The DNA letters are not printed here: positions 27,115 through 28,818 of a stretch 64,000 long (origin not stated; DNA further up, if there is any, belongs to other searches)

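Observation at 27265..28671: Single-chain ECF sigma / anti-sigma fusion anchored in the membrane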

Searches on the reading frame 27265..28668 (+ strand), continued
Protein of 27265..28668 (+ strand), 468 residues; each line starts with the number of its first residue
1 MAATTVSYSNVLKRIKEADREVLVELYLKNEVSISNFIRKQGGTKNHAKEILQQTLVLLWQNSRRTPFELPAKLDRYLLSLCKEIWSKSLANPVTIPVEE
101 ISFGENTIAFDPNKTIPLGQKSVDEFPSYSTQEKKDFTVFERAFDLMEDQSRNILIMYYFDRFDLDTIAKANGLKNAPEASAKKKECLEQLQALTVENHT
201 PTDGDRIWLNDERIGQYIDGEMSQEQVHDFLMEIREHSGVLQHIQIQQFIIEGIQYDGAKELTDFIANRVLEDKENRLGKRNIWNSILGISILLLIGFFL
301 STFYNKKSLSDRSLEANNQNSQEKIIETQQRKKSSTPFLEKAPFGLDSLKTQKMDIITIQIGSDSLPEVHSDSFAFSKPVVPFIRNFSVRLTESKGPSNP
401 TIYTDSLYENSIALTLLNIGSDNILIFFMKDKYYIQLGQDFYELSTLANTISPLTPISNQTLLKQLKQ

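Call 32: search_protein_families(library=ncbifam, proteins=[P0003, P0009, P0010, P0004, P0029, P0030], max_evalue=0.01)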
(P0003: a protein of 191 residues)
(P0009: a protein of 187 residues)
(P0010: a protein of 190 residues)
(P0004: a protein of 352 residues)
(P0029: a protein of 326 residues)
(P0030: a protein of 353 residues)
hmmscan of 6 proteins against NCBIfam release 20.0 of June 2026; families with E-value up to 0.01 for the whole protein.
P0003 (191 aa): 92 families (the best 25 are shown)
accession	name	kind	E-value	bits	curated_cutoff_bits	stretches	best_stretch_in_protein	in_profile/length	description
NF007216.0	PRK09638.1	equivalog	3.8e-18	65.9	194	1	7-177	4-174/180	RNA polymerase sigma factor SigY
TIGR02985.1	Sig70_bacteroi1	subfamily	6.8e-18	65.4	126.4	1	25-166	5-152/162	RNA polymerase sigma-70 factor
TIGR02937.1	sigma70-ECF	superfamily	6.9e-18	64.8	42.9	1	23-165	3-154/165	sigma-70 family RNA polymerase sigma factor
TIGR02989.1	Sig-70_gvs1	subfamily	9.3e-17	61.4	124.55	1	24-164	4-146/158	RNA polymerase sigma-70 factor, Rhodopirellula/Verrucomicrobium family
NF007227.0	PRK09645.1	subfamily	1.1e-16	61.3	202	1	16-178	8-171/177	sigma-70 family RNA polymerase sigma factor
NF009168.0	PRK12515.1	subfamily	7e-16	58.3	236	1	4-178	5-180/189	RNA polymerase sigma factor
NF009166.1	PRK12513.1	equivalog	3.9e-15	56.1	206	1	4-161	5-171/193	RNA polymerase sigma factor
NF009172.0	PRK12519.1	subfamily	1.6e-14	53.9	222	1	6-179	14-191/194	RNA polymerase sigma factor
TIGR02950.1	SigM_subfam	subfamily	4.1e-14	52.7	147.95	1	25-174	4-155/159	RNA polymerase sigma factor, SigM family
NF007225.0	PRK09643.1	equivalog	7.4e-14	51.9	190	1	5-161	11-167/204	RNA polymerase sigma factor SigM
NF009171.0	PRK12518.1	equivalog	1.8e-13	50.7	208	1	4-175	10-182/191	RNA polymerase sigma factor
NF058625.1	sigma_PG0214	equivalog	3.5e-13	49.6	130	1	38-162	21-147/170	GFO_1088 family ECF-type sigma factor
TIGR02983.1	SigE-fam_strep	subfamily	3.9e-13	49.6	141.55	1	21-175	6-156/162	SigE family RNA polymerase sigma factor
TIGR02948.1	SigW_bacill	equivalog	1.1e-12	48.3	243.1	1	8-169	5-176/187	RNA polymerase sigma factor SigW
NF007223.0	PRK09641.1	equivalog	1.6e-12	47.6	209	1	9-164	6-171/187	RNA polymerase sigma factor SigW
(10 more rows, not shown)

P0009 (187 aa): 73 families (the best 25 are shown)
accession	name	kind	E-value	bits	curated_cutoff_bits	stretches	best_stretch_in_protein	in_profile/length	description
NF009168.0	PRK12515.1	subfamily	4.9e-18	65.3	236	1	7-182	7-180/189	RNA polymerase sigma factor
TIGR02937.1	sigma70-ECF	superfamily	2.8e-17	62.8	42.9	1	25-180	4-164/165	sigma-70 family RNA polymerase sigma factor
TIGR02985.1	Sig70_bacteroi1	subfamily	3.1e-15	56.8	126.4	1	26-180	5-158/162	RNA polymerase sigma-70 factor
NF007216.0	PRK09638.1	equivalog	2.1e-14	53.7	194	1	9-181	5-174/180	RNA polymerase sigma factor SigY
NF009171.0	PRK12518.1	equivalog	2.7e-14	53.4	208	1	7-182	12-185/191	RNA polymerase sigma factor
NF007227.0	PRK09645.1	subfamily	3.3e-14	53.2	202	1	14-183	5-172/177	sigma-70 family RNA polymerase sigma factor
NF009166.1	PRK12513.1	equivalog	3.5e-14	52.9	206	1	8-181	8-186/193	RNA polymerase sigma factor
NF009172.0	PRK12519.1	subfamily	6e-13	48.8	222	1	8-184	15-192/194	RNA polymerase sigma factor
NF004113.0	PRK05602.1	equivalog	1.1e-12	48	208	1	8-180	31-200/211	RNA polymerase sigma factor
NF058625.1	sigma_PG0214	equivalog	2.2e-12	47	130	1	44-165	26-146/170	GFO_1088 family ECF-type sigma factor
TIGR02950.1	SigM_subfam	subfamily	2.9e-12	46.7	147.95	1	24-181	2-158/159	RNA polymerase sigma factor, SigM family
NF008894.0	PRK11924.3-1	equivalog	3.2e-12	46.9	258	1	8-181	8-181/188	RNA polymerase sigma factor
TIGR02989.1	Sig-70_gvs1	subfamily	8.4e-12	45.3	124.55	1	27-162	6-140/158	RNA polymerase sigma-70 factor, Rhodopirellula/Verrucomicrobium family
NF007225.0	PRK09643.1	equivalog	3.9e-11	43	190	1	7-184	12-185/204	RNA polymerase sigma factor SigM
NF008888.0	PRK11922.1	equivalog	6.4e-10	39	204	1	8-185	16-200/231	RNA polymerase sigma factor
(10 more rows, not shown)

P0010 (190 aa): 75 families (the best 25 are shown)
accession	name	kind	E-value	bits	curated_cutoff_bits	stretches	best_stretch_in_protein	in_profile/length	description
TIGR02989.1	Sig-70_gvs1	subfamily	2e-17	63.6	124.55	1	23-160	2-141/158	RNA polymerase sigma-70 factor, Rhodopirellula/Verrucomicrobium family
NF007216.0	PRK09638.1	equivalog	2.9e-17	63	194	1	7-175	3-171/180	RNA polymerase sigma factor SigY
NF009166.1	PRK12513.1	equivalog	5.4e-16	58.9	206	1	5-167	5-175/193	RNA polymerase sigma factor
TIGR02937.1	sigma70-ECF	superfamily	1.9e-15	56.9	42.9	1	22-174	1-161/165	sigma-70 family RNA polymerase sigma factor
TIGR02985.1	Sig70_bacteroi1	subfamily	5.1e-15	56.1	126.4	1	24-174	3-158/162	RNA polymerase sigma-70 factor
NF008894.0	PRK11924.3-1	equivalog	4e-14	53.1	258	1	8-158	8-162/188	RNA polymerase sigma factor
NF009168.0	PRK12515.1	subfamily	1.6e-12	47.3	236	1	5-175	5-176/189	RNA polymerase sigma factor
NF058625.1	sigma_PG0214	equivalog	3.3e-12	46.4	130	1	43-160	25-144/170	GFO_1088 family ECF-type sigma factor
NF009172.0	PRK12519.1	subfamily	3.6e-12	46.2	222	1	6-177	13-188/194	RNA polymerase sigma factor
NF008888.0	PRK11922.1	equivalog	4.4e-12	46.1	204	1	6-173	14-191/231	RNA polymerase sigma factor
TIGR02959.1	SigZ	equivalog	8.1e-12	45.3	168.65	1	32-179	5-149/170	RNA polymerase sigma factor SigZ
NF004113.0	PRK05602.1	equivalog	8.7e-12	45.1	208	1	5-155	28-179/211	RNA polymerase sigma factor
NF007223.0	PRK09641.1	equivalog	1e-11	45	209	1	10-154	6-161/187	RNA polymerase sigma factor SigW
NF009189.0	PRK12537.1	equivalog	2.1e-11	43.7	261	1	10-157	11-161/182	RNA polymerase sigma factor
NF009171.0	PRK12518.1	equivalog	3.2e-11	43.4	208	1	7-179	12-185/191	RNA polymerase sigma factor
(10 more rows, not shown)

P0004 (352 aa): 0 families

P0029 (326 aa): 3 families
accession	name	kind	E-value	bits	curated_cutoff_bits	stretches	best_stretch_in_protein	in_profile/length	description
NF041860.1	silencer_MvaT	exception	0.0039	17.4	180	1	10-55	3-48/125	histone-like nucleoid-structuring protein MvaT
NF041859.1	silencer_MvaTU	equivalog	0.006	16.7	75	0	13-63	6-55/120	histone-like nucleoid-structuring protein, MvaT/MvaU family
NF033761.1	gliding_GltJ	equivalog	0.009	15.1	450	0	81-237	372-524/671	adventurous gliding motility protein GltJ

P0030 (353 aa): 0 families

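Call 59: predict_structure(alignment_id=A10)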
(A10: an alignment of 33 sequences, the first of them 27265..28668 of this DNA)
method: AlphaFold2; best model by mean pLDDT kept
length: 468 residues; sequences in the alignment: 33
mean_pLDDT: 68.4   pTM: 0.50
mean pLDDT of the five models: 68.4, 68.0, 67.3, 65.6, 57.6
residues with pLDDT >= 90: 49; 70-90: 252; 50-70: 48; < 50: 119
segments of 3 or more residues with pLDDT < 50: 1-5, 92-133, 311-382
pLDDT, mean of each block of 10 residues (from residue 1): 57 87 91 90 86 90 78 84 81 33 24 30 28 61 87 92 89 91 91 71 61 80 81 80 82 87 87 76 72 84 66 38 29 29 32 38 34 30 66 69 68 79 77 86 82 85 84
secondary structure, 60 per line:
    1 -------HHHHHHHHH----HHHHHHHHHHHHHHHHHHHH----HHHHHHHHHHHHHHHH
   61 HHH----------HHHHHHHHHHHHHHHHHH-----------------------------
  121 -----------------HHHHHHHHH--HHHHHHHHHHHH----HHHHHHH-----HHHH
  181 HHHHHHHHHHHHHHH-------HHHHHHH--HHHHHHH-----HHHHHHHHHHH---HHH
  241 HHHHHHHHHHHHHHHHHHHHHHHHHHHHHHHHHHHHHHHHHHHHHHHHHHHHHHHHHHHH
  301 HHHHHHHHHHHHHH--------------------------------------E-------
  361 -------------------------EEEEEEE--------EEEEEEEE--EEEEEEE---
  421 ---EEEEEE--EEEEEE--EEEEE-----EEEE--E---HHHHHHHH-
elements in order: H8-16 H21-40 H45-63 H74-91 H138-146 H149-160 H165-171 H177-195 H203-209 H212-218 H224-234 H238-314 E386-392 E401-408 E411-417 E424-429 E432-437 E440-444 E450-453 H460-467

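Call 62: fold_search(model_id=the predicted structure, library=pdb)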
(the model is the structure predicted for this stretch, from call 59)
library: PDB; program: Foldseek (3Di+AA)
matches with E <= 10: 364; with E <= 0.001: 2
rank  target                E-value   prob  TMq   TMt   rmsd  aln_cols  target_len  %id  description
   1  9n9q_C                8.1e-04  0.99  0.15  0.26  35.5       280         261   18  Cryo-EM structure of the RNA-guided transcription complex (released 2025-12-24)
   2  5zx2_F                9.9e-04  1.00  0.14  0.34  23.3       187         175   14  Mycobacterium tuberculosis RNA polymerase transcription initiation complex with ECF sigma factor sigma H and 7nt RNA (released 2019-03-20)
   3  6dv9_F                2.2e-03  1.00  0.15  0.37  24.6       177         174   14  Crystal structure of Mycobacterium tuberculosis transcription initiation complex(ECF sigma factor L) containing 5nt RN (released 2019-02-20)
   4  9m9e_F                3.1e-03  1.00  0.15  0.36  19.6       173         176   11  Structural Basis of Pausing During Transcription Initiation in Mycobacterium tuberculosis (released 2026-01-14)
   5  6jcy_F                3.3e-03  1.00  0.14  0.34  25.1       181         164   14  Mycobacterium tuberculosis RNA polymerase transcription initiation open complex with a chimeric ECF sigma factor sigH/ (released 2019-05-29)
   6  6kon_F                3.3e-03  0.99  0.12  0.29  23.6       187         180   17  Mycobacterium tuberculosis initial transcription complex comprising sigma H and 5'-OH RNA of 5 nt (released 2020-03-11)
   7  5uxx_C                5.0e-03  0.99  0.13  0.34  15.2       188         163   14  Co-crystal structure of the sigma factor RpoE in complex with the anti-sigma factor NepR from Bartonella quintana (released 2018-02-28)
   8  6jcx_F                6.8e-03  0.99  0.14  0.32  24.3       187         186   14  Mycobacterium tuberculosis transcription initiation complex with ECF sigma factor sigma H and 6nt RNA (released 2019-05-29)
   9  6kop_F                9.3e-03  0.98  0.14  0.35  24.7       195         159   14  Mycobacterium tuberculosis initial transcription complex comprising sigma H and 5'-OH RNA of 9 nt (released 2020-03-11)
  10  9a7s_A                1.2e-02  0.99  0.16  0.28  28.3       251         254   11  Integrative model of RPSD-RPOB by crosslinking MS and deep learning (released 2024-09-18)
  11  5uxx_A                1.3e-02  0.99  0.13  0.35  14.4       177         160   14  Co-crystal structure of the sigma factor RpoE in complex with the anti-sigma factor NepR from Bartonella quintana (released 2018-02-28)
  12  9m98_F                1.3e-02  0.99  0.14  0.37  23.4       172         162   11  Structural Basis of Pausing During Transcription Initiation in Mycobacterium tuberculosis (released 2026-01-14)
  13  5zx3_F                1.5e-02  0.96  0.13  0.31  23.1       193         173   15  Mycobacterium tuberculosis RNA polymerase holoenzyme with ECF sigma factor sigma H (released 2019-03-20)
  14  6koo_F                1.7e-02  0.97  0.14  0.33  24.1       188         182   16  Mycobacterium tuberculosis initial transcription complex comprising sigma H and 5'-OH RNA of 7 nt (released 2020-03-11)
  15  8z6g_D                1.8e-02  1.00  0.17  0.43  14.6       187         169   13  the AlgU-MucAcyto complex structure in Pseudomonas aeruginosa (released 2024-05-08)
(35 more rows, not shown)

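Call 70: list_cluster_members(proteins=[P0001, P0002, P0003, P0004, P0006, P0029, P0011, P0024])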
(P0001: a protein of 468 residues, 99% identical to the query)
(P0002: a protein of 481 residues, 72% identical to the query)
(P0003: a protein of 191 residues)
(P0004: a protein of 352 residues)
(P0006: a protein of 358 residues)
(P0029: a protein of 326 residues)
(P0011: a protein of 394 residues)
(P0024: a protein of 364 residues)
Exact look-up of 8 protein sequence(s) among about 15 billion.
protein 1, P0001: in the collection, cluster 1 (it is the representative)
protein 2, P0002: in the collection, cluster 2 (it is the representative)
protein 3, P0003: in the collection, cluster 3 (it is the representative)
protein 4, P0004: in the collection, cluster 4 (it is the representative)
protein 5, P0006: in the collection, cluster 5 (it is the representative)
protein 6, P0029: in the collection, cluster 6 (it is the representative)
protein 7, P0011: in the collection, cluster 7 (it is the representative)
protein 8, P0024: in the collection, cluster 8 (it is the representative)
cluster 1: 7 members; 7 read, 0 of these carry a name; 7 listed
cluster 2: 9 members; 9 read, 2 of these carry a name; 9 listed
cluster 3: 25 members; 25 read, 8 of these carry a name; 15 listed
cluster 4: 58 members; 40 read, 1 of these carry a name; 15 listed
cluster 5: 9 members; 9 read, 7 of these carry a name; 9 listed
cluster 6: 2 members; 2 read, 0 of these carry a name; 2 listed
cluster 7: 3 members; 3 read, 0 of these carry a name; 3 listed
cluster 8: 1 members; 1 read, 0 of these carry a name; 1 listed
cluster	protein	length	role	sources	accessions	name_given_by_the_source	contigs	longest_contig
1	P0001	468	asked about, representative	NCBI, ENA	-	-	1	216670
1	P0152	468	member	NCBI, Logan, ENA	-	-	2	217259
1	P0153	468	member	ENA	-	-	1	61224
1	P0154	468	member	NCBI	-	-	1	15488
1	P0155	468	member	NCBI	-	-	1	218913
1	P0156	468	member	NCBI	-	-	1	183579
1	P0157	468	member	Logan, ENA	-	-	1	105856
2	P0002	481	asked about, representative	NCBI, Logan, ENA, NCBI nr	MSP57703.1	MAG: sigma-70 family RNA polymerase sigma factor [Flavobacteriaceae bacterium] | sigma-70 family RNA polymerase sigma factor [Flavobacteriaceae bacterium]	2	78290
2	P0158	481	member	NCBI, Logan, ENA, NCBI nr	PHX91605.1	MAG: hypothetical protein CK532_07425 [Flavobacteriales bacterium]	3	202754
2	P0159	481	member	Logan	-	-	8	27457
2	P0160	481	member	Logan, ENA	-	-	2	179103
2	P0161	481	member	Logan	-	-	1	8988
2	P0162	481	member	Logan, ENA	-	-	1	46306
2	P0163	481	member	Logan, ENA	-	-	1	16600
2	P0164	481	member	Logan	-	-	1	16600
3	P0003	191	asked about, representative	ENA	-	-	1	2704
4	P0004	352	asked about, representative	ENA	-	-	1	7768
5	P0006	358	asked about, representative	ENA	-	-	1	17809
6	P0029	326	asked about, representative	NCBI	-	-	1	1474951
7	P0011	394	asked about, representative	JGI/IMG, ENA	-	-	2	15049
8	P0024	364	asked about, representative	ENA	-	-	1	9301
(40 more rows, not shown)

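Call 71: find_encoding_contigs(protein=P0029, flank=5000, max_places=2)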
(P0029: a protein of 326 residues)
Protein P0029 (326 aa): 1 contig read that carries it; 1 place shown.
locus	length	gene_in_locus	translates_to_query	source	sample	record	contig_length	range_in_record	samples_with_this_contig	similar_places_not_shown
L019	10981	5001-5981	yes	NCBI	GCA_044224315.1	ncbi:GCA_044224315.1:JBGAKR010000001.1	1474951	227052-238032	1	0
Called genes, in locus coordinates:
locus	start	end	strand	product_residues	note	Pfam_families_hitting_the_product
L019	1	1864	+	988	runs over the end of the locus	PF07494:Reg_prop (faint), PF07495:Y_Y_Y, PF06580:His_kinase, PF02518:HATPase_c (weak)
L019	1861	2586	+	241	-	PF00072:Response_reg, PF04397:LytTR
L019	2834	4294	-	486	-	PF00089:Trypsin, PF13365:Trypsin_2, PF00595:PDZ, PF12812:PDZ_1 (faint), PF13180:PDZ_2, PF17820:PDZ_6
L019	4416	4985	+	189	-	PF04542:Sigma70_r2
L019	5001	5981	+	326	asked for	-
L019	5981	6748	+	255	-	PF01678:DAP_epimerase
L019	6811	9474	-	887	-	PF14870:PSII_BNR (faint), PF15902:Sortilin-Vps10 (faint), PF18962:Por_Secre_tail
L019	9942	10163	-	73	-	-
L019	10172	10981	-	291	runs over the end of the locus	PF16881:LIAS_N, PF04055:Radical_SAM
